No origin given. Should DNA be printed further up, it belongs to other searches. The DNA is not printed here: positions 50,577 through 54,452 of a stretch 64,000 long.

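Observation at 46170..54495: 8.2-kb four-gene block bounded by ~79-bp direct repeats duplicating a terminator and the last 7 codons of the SPFH gene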

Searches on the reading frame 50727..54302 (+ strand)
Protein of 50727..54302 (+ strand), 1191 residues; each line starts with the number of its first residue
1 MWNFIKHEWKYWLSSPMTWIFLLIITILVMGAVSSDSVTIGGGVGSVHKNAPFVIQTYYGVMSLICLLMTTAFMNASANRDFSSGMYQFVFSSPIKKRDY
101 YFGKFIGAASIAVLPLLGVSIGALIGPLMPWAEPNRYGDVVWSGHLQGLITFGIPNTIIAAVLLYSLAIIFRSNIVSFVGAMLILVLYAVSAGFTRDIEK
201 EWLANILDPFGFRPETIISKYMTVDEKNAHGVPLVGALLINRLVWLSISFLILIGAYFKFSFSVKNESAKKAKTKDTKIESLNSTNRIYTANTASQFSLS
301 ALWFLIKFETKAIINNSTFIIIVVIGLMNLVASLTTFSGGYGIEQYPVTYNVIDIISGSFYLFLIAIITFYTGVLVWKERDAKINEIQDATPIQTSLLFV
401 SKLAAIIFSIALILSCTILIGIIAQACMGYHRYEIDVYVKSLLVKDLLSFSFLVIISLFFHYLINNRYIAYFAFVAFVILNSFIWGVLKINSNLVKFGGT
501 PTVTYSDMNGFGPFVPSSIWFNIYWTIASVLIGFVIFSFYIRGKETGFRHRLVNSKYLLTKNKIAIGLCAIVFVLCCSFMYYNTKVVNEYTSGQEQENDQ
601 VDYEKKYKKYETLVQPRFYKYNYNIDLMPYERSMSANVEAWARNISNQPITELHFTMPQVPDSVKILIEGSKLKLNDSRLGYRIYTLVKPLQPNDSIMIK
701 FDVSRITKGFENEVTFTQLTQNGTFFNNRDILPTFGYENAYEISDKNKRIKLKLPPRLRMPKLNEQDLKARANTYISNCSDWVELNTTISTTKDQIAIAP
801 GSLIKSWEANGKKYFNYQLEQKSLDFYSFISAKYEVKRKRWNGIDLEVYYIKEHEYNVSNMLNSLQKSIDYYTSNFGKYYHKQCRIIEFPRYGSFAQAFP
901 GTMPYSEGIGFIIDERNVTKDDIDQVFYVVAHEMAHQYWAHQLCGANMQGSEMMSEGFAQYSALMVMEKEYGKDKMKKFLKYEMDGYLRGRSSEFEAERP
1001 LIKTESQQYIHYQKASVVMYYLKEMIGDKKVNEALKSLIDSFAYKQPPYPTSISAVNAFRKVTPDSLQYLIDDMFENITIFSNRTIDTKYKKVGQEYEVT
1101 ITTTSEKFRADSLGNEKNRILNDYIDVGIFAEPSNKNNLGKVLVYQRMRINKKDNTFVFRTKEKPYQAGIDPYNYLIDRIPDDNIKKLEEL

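Call 7: search_protein_families(library=pfam, proteins=[window:50727-54302:+], max_evalue=0.001)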
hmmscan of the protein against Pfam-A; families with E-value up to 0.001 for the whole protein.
window:50727-54302:+ (1191 aa): 3 families
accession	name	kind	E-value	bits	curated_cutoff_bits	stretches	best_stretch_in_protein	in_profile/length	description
PF01433.26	Peptidase_M1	-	4.2e-15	56.4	27.7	1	862-1046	3-193/218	Peptidase family M1 domain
PF12679.13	ABC2_membrane_2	-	1.7e-06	27.9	27.2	1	2-187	1-195/283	ABC-2 family transporter protein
PF12698.13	ABC2_membrane_3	-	0.00045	19.9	31.6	1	55-195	161-290/347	ABC-2 family transporter protein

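Call 21: find_homologous_proteins(query=window:50727-54302:+, max_evalue=1e-20)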
Query window:50727-54302:+ (1191 aa): 956 proteins with E <= 1e-20 among 8000 candidates; the best 120 are listed.
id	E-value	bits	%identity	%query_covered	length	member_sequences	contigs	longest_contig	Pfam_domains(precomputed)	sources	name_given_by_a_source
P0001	0.0e+0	2657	98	100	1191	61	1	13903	PF01433.27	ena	-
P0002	0.0e+0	2387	86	100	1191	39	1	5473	PF01433.27,PF12698.14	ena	-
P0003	0.0e+0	2361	85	100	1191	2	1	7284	PF12730.14,PF01433.27,PF12698.14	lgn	-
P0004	0.0e+0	2357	85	100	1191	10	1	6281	PF12730.14,PF03137.27,PF01433.27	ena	-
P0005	0.0e+0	2226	81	100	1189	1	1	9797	PF12679.14,PF12730.14,PF01433.27,PF12698.14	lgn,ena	-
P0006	0.0e+0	2203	80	99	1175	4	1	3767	PF12730.14,PF01433.27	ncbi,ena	-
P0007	0.0e+0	2184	77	100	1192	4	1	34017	PF12679.14,PF12730.14,PF01433.27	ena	-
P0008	0.0e+0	2178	78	100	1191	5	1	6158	PF12679.14,PF12730.14,PF01433.27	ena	-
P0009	0.0e+0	2175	77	100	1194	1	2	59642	PF12679.14,PF12730.14,PF01433.27,PF12698.14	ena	-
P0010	0.0e+0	2174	77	100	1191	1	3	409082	PF12730.14,PF01433.27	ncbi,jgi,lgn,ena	jgi:ABC-2 type transport system permease protein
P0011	0.0e+0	2169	77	100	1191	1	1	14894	PF12730.14,PF01433.27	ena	-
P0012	0.0e+0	2168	77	100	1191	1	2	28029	PF12730.14,PF01433.27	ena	-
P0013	0.0e+0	2168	77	100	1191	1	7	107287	PF12730.14,PF01433.27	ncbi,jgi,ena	-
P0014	0.0e+0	2167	77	100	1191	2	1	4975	PF12679.14,PF12730.14,PF01433.27,PF12698.14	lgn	-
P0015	0.0e+0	2166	77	100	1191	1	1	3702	PF12730.14,PF01433.27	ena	-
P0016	0.0e+0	2166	77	100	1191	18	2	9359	PF12679.14,PF12730.14,PF01433.27,PF12698.14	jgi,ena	-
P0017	0.0e+0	2165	77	100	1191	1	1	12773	PF12730.14,PF01433.27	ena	-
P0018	0.0e+0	2165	77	100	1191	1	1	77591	PF12730.14,PF01433.27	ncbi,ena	ncbi:MAG: M1 family aminopeptidase [Mariniphaga sp.]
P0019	0.0e+0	2163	77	100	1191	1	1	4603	PF12730.14,PF01433.27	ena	-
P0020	0.0e+0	2163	77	100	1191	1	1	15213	PF12730.14,PF01433.27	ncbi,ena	-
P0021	0.0e+0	2162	77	100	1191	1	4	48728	PF12730.14,PF01433.27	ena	-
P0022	0.0e+0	2161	77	100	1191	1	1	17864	PF12730.14,PF01433.27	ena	-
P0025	0.0e+0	2150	77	100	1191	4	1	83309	PF12730.14,PF01433.27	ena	-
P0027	0.0e+0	2149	76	100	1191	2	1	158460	PF12730.14,PF01433.27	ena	-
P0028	0.0e+0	2146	76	100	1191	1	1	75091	PF12730.14,PF01433.27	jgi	jgi:ABC-2 type transport system permease protein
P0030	0.0e+0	2144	76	100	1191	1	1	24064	PF12679.14,PF12730.14,PF01433.27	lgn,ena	-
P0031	0.0e+0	2143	77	100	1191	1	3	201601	PF12730.14,PF01433.27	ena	-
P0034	0.0e+0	2124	76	100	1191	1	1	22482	PF12730.14,PF01433.27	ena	-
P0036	0.0e+0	2106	75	100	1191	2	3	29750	PF12730.14,PF01433.27,PF12698.14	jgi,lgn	jgi:ABC-type transport system involved in multi-copper enzyme maturation permease subunit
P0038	0.0e+0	2101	74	100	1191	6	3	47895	PF12679.14,PF12730.14,PF01433.27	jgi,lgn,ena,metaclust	metaclust:\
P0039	0.0e+0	2101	74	100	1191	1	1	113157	PF12730.14,PF01433.27,PF12698.14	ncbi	ncbi:MAG: M1 family aminopeptidase [Bacteroidales bacterium]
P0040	0.0e+0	2097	74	100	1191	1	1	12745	PF01433.27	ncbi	-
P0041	0.0e+0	2096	76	100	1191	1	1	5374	PF12679.14,PF01433.27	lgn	-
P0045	0.0e+0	2084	75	100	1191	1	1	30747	PF01433.27,PF12698.14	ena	-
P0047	0.0e+0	2077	75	100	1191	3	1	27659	PF12679.14,PF12730.14,PF01433.27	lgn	-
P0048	0.0e+0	2072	73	100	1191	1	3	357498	PF12730.14,PF01433.27,PF12698.14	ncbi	ncbi:MAG: M1 family aminopeptidase [Bacteroidota bacterium]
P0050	0.0e+0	2063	74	100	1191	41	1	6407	PF12679.14,PF12730.14,PF01433.27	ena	-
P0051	0.0e+0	2063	74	100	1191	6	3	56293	PF12679.14,PF12730.14,PF01433.27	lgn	-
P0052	0.0e+0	2062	74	100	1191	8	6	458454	PF12679.14,PF12730.14,PF01433.27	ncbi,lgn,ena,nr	ncbi:MAG TPA: M1 family aminopeptidase [Saprospiraceae bacterium]|nr:M1 family aminopeptidase [Sapro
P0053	0.0e+0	2061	73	100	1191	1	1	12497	PF12730.14,PF01433.27,PF12698.14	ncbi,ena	-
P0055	0.0e+0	2054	73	100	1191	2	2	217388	PF12730.14,PF01433.27,PF12698.14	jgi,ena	-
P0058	0.0e+0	2041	73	100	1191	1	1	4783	PF12730.14,PF01433.27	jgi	jgi:ABC-2 type transport system permease protein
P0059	0.0e+0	2040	73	100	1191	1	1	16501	PF12730.14,PF01433.27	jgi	-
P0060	0.0e+0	2039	72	100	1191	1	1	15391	PF12730.14,PF01433.27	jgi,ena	-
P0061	0.0e+0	2038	71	100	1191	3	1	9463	PF12730.14,PF01433.27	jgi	jgi:hypothetical protein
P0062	0.0e+0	2038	73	100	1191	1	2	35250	PF12730.14,PF01433.27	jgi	-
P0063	0.0e+0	2037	73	100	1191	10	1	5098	PF12730.14,PF01433.27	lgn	-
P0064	0.0e+0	2036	72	100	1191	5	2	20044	PF12730.14,PF01433.27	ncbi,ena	ncbi:MAG: M1 family aminopeptidase [Bacteroidota bacterium]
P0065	0.0e+0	2033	71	100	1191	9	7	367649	PF12730.14,PF01433.27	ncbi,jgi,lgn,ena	-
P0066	0.0e+0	2032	72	100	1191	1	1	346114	PF12730.14,PF01433.27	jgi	-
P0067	0.0e+0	2023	73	100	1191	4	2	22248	PF12679.14,PF12730.14,PF01433.27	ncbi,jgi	jgi:ABC-2 type transport system permease protein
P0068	0.0e+0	2016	72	100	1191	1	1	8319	PF12679.14,PF12730.14,PF01433.27,PF12698.14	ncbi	ncbi:MAG: M1 family aminopeptidase [Bacteroidota bacterium]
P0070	0.0e+0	2015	71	100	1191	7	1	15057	PF12730.14,PF01433.27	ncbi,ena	-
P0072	0.0e+0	2010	71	100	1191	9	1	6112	PF12730.14,PF01433.27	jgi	-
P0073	0.0e+0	2006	72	100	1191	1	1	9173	PF12730.14,PF01433.27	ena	-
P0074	0.0e+0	2005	72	100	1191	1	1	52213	PF12730.14,PF01433.27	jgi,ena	-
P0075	0.0e+0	2002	71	100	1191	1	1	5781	PF12730.14,PF01433.27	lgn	-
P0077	0.0e+0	1995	70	100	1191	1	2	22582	PF12730.14,PF01433.27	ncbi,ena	ncbi:MAG: M1 family aminopeptidase [Bacteroidota bacterium]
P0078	0.0e+0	1993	70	100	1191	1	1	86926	PF12730.14,PF01433.27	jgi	-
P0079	0.0e+0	1988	70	100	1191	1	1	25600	PF12730.14,PF01433.27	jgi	-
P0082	0.0e+0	1984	71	100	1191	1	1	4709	PF12730.14,PF01433.27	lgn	-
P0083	0.0e+0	1977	70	100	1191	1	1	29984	PF12679.14,PF12730.14,PF03137.27,PF01433.27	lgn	-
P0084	0.0e+0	1976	70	100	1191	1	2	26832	PF12730.14,PF01433.27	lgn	-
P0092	0.0e+0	1970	70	100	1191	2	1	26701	PF12730.14,PF01433.27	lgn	-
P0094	0.0e+0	1967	70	100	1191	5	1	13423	PF12730.14,PF01433.27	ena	-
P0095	0.0e+0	1967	69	100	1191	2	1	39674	PF12730.14,PF01433.27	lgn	-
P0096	0.0e+0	1962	70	100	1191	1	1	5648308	PF12730.14,PF01433.27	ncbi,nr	ncbi:hypothetical protein CNR22_11520 [Sphingobacteriaceae bacterium]|nr:hypothetical protein CNR22_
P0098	0.0e+0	1958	70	100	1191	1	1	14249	PF12730.14,PF01433.27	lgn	-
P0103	0.0e+0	1948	70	100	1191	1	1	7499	PF12730.14,PF01433.27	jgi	-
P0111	0.0e+0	1943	68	100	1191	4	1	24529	PF12730.14,PF01433.27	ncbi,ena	-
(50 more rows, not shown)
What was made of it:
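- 50727..54302 (+): ABC-2 permease fused to an M1 aminopeptidase domain (1191 aa). Full-length homologues at 68-86% identity are widespread in Bacteroidota (call 21).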

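Call 22: find_encoding_contigs(protein=P0005, flank=10000, max_places=3)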
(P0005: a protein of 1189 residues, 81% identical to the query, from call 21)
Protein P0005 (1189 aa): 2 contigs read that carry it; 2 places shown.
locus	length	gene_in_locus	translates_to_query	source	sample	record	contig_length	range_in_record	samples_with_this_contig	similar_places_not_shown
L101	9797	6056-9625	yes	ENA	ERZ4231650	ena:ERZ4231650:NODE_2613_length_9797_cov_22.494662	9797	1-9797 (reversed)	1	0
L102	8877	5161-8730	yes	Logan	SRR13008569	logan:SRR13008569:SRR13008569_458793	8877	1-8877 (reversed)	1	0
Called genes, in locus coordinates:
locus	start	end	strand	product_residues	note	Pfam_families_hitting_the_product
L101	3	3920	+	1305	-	?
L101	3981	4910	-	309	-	PF18962:Por_Secre_tail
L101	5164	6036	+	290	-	PF02463:SMC_N (faint), PF00005:ABC_tran, PF13304:AAA_21 (weak)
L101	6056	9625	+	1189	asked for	PF12679:ABC2_membrane_2 (faint), PF12698:ABC2_membrane_3 (weak), PF12730:ABC2_membrane_4, PF01433:Peptidase_M1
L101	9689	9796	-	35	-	?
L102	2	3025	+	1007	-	?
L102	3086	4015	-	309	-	PF18962:Por_Secre_tail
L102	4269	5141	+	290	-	PF02463:SMC_N (faint), PF00005:ABC_tran, PF13304:AAA_21 (weak)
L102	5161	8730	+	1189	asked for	PF12679:ABC2_membrane_2 (faint), PF12698:ABC2_membrane_3 (weak), PF12730:ABC2_membrane_4, PF01433:Peptidase_M1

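Call 23: find_encoding_contigs(protein=P0007, flank=10000, max_places=3)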
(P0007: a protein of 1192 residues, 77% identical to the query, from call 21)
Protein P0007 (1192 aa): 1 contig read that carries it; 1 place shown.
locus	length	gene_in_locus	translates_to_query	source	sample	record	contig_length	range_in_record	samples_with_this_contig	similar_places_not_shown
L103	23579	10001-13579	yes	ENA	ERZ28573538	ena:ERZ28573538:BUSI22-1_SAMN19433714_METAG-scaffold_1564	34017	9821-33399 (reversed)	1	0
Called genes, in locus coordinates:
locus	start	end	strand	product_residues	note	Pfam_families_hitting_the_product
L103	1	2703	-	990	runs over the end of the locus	PF07494:Reg_prop (faint), PF06580:His_kinase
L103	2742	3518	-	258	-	PF00072:Response_reg, PF04397:LytTR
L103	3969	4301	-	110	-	-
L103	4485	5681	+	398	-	PF08495:FIST, PF10442:FIST_C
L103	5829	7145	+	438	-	PF00211:Guanylate_cyc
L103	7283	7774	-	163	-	PF06983:3-dmu-9_3-mt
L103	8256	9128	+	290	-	PF00005:ABC_tran, PF13304:AAA_21 (weak)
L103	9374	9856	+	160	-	PF01797:Y1_Tnp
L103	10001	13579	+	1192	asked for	PF12679:ABC2_membrane_2 (faint), PF12730:ABC2_membrane_4, PF01433:Peptidase_M1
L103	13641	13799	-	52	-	-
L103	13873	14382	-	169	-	PF02472:ExbD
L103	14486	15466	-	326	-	PF01073:3Beta_HSD, PF01370:Epimerase, PF04321:RmlD_sub_bind (weak), PF16363:GDP_Man_Dehyd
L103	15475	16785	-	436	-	PF03446:NAD_binding_2 (faint), PF03721:UDPG_MGDP_dh_N, PF00984:UDPG_MGDP_dh, PF03720:UDPG_MGDP_dh_C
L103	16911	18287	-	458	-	PF13727:CoA_binding_3, PF02397:Bac_transf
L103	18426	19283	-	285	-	PF00483:NTP_transferase, PF12804:NTP_transf_3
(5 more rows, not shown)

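Call 24: find_encoding_contigs(protein=P0010, flank=10000, max_places=3)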
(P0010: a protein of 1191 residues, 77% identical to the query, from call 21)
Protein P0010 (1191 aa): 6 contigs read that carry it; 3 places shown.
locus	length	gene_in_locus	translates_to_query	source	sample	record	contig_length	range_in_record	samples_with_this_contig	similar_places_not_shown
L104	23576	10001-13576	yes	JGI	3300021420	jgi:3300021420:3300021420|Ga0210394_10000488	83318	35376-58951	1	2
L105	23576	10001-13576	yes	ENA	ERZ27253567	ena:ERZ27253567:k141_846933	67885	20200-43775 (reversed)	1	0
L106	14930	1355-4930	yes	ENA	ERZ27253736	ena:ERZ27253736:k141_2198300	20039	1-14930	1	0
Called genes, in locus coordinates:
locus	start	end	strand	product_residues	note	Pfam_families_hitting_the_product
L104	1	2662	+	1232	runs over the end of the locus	PF06739:SBBP (faint), PF18962:Por_Secre_tail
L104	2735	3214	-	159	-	PF20420:DUF6702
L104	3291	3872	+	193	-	PF13795:HupE_UreJ_2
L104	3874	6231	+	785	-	PF01433:Peptidase_M1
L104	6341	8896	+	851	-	PF01839:FG-GAP (faint), PF13517:FG-GAP_3, PF22904:NOMO1-like_2nd (faint), PF13517:FG-GAP_3, PF18962:Por_Secre_tail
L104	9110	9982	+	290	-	PF02463:SMC_N (faint), PF00005:ABC_tran, PF13304:AAA_21 (weak)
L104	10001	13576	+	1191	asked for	PF12730:ABC2_membrane_4 (weak), PF01433:Peptidase_M1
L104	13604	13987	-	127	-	PF11236:DUF3037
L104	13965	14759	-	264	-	PF20613:HipA_2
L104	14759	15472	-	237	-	PF00072:Response_reg, PF04397:LytTR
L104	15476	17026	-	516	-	PF13385:Laminin_G_3, PF06580:His_kinase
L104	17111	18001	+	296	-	PF02678:Pirin, PF05726:Pirin_C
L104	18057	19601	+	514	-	PF07719:TPR_2 (faint), PF12895:ANAPC3 (faint), PF13174:TPR_6 (faint), PF13414:TPR_11 (faint), PF13428:TPR_14 (faint), PF13432:TPR_16 (faint), PF25064:ARM_TT21_5th (weak), PF07676:PD40 (weak), +1 more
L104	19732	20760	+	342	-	PF13489:Methyltransf_23 (weak), PF01209:Ubie_methyltran, PF05175:MTS (weak), PF13847:Methyltransf_31, PF08241:Methyltransf_11, PF08242:Methyltransf_12, PF13649:Methyltransf_25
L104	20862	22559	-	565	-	PF03662:Glyco_hydro_79n (faint), PF18962:Por_Secre_tail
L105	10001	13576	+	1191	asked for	PF12730:ABC2_membrane_4 (weak), PF01433:Peptidase_M1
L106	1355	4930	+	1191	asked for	PF12730:ABC2_membrane_4 (weak), PF01433:Peptidase_M1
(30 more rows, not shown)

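Call 27: find_encoding_contigs(protein=P0001, flank=10000, max_places=4)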
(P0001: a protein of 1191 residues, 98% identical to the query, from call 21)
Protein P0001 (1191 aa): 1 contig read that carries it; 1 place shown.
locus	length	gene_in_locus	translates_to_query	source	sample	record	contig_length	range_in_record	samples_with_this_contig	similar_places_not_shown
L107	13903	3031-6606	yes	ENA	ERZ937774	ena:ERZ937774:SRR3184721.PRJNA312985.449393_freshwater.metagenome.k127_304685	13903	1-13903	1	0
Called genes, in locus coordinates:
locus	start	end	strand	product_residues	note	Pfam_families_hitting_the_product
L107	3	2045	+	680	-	?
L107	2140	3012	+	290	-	PF02463:SMC_N (faint), PF00005:ABC_tran, PF13304:AAA_21 (weak)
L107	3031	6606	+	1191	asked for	PF01433:Peptidase_M1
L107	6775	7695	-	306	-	PF01145:Band_7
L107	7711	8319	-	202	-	PF25593:GldD_lipo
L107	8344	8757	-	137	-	PF00436:SSB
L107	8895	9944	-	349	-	PF00730:HhH-GPD, PF14815:NUDIX_4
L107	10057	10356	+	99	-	PF00216:Bac_DNA_binding, PF18291:HU-HIG (weak)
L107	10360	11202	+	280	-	PF13174:TPR_6 (faint), PF13431:TPR_17 (faint), PF13432:TPR_16 (faint), PF07719:TPR_2 (faint), PF14559:TPR_19 (weak), PF20225:DUF6584 (weak), PF21033:RMD1-3 (weak), PF13414:TPR_11, +7 more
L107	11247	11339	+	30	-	-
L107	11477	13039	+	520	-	PF10150:RNase_E_G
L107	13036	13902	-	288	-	?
